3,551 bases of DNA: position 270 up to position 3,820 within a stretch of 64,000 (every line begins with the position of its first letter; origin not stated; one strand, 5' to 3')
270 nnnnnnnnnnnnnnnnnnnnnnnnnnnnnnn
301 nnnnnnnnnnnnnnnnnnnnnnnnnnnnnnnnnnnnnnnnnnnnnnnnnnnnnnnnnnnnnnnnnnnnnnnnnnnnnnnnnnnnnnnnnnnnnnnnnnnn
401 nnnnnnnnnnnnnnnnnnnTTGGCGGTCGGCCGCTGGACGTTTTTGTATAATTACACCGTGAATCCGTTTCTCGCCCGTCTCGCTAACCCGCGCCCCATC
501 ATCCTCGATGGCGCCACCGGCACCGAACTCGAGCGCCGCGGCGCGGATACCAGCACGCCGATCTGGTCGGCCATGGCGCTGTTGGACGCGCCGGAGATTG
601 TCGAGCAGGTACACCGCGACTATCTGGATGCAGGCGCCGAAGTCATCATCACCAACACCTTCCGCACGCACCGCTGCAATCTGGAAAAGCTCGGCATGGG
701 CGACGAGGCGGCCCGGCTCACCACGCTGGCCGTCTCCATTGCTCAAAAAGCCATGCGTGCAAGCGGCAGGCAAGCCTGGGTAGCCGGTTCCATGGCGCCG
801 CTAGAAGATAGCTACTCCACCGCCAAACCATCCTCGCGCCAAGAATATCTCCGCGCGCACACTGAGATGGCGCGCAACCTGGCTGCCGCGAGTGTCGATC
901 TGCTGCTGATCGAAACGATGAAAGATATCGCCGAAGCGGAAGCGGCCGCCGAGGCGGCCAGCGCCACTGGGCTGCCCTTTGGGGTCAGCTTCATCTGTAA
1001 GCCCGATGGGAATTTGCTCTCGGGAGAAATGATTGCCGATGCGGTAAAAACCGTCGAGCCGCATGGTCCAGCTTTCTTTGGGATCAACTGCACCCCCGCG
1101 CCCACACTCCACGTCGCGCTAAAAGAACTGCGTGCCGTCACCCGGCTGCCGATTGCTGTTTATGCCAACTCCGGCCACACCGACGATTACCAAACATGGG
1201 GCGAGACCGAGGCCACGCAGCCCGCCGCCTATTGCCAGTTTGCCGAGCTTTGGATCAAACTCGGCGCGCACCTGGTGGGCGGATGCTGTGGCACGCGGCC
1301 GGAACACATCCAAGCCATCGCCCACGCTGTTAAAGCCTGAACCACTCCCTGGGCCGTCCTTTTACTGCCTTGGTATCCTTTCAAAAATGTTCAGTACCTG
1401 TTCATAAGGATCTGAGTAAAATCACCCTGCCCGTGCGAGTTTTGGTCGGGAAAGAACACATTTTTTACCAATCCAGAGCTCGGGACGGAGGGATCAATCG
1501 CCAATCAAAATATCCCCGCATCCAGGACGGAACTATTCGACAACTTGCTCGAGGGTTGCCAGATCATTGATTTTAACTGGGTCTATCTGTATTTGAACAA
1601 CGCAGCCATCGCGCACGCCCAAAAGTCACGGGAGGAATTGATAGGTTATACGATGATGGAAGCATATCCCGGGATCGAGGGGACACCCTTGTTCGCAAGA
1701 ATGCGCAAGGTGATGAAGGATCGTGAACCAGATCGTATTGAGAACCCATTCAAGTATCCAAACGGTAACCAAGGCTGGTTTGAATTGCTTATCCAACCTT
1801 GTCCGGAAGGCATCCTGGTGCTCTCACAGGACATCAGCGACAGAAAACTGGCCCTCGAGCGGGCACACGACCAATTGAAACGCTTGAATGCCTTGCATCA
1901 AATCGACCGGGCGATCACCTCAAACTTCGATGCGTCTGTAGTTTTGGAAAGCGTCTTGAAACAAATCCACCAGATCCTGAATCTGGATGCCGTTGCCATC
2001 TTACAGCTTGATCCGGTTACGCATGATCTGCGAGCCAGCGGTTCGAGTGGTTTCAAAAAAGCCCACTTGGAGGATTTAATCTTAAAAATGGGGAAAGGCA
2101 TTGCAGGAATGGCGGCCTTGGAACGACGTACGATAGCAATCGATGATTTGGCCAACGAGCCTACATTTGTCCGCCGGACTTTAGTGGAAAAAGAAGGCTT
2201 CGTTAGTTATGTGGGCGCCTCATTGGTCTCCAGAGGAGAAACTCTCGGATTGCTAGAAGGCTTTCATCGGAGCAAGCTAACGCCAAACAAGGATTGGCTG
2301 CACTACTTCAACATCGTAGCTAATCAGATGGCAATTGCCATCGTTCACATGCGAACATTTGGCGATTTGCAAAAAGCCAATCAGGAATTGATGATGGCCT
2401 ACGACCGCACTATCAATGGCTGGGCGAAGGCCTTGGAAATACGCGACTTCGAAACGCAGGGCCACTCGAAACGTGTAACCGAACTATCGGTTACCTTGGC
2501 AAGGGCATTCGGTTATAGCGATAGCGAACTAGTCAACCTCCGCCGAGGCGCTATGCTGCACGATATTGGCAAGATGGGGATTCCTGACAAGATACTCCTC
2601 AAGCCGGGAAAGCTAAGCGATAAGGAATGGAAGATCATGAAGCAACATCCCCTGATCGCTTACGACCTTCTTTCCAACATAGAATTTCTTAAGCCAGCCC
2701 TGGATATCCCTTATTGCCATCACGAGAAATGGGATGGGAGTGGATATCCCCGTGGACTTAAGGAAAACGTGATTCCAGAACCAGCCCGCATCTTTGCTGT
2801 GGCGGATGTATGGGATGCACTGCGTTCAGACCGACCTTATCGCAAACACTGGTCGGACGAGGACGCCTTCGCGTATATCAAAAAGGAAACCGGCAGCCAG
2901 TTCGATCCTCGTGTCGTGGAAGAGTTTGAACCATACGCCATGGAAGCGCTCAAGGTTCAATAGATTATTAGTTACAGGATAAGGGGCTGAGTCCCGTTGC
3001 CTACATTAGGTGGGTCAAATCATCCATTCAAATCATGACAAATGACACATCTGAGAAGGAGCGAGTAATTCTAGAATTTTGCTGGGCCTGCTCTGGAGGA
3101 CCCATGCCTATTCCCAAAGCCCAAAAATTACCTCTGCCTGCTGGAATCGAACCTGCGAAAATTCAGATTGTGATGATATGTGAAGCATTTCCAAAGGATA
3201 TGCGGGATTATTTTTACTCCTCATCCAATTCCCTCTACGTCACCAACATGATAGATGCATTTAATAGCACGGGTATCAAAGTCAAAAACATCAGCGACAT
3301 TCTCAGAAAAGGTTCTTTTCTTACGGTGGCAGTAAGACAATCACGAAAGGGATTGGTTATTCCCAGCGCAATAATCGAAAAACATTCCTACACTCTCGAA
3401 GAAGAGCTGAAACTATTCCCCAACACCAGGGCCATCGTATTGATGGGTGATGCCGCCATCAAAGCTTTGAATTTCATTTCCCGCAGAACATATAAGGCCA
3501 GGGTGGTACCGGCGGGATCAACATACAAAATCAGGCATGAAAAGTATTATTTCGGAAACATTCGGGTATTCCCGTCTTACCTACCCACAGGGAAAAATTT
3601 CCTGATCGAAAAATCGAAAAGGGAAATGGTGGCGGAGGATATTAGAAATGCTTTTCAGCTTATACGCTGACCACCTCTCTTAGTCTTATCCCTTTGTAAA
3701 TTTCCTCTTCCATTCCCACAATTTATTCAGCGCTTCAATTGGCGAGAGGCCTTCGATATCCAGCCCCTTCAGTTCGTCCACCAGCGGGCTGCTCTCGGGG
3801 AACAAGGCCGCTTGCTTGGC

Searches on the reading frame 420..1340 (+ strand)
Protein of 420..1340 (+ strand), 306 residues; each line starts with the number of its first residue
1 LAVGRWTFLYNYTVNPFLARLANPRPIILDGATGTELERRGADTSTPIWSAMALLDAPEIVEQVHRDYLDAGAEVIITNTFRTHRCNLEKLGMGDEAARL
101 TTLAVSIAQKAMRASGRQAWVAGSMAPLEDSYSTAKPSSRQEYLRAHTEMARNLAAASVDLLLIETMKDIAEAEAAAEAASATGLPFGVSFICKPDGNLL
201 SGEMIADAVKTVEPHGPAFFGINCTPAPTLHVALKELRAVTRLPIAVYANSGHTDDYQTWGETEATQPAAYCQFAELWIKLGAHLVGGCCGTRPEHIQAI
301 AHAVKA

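Call 29: search_protein_families(library=pfam, proteins=[window:420-1340:+])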
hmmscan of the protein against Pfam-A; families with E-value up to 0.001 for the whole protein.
window:420-1340:+ (306 aa): 1 family
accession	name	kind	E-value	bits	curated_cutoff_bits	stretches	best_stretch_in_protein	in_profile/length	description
PF02574.22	S-methyl_trans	-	2e-72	244.9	22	1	27-304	1-283/283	Homocysteine S-methyltransferase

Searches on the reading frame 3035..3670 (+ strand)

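Call 29: search_protein_families(library=pfam, proteins=[window:3035-3670:+])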
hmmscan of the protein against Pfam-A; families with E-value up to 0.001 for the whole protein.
window:3035-3670:+ (211 aa): 1 family
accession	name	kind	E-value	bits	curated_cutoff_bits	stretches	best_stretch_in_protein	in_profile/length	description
PF03167.25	UDG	-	0.00035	21.1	24.3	1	57-191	25-125/141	Uracil DNA glycosylase superfamily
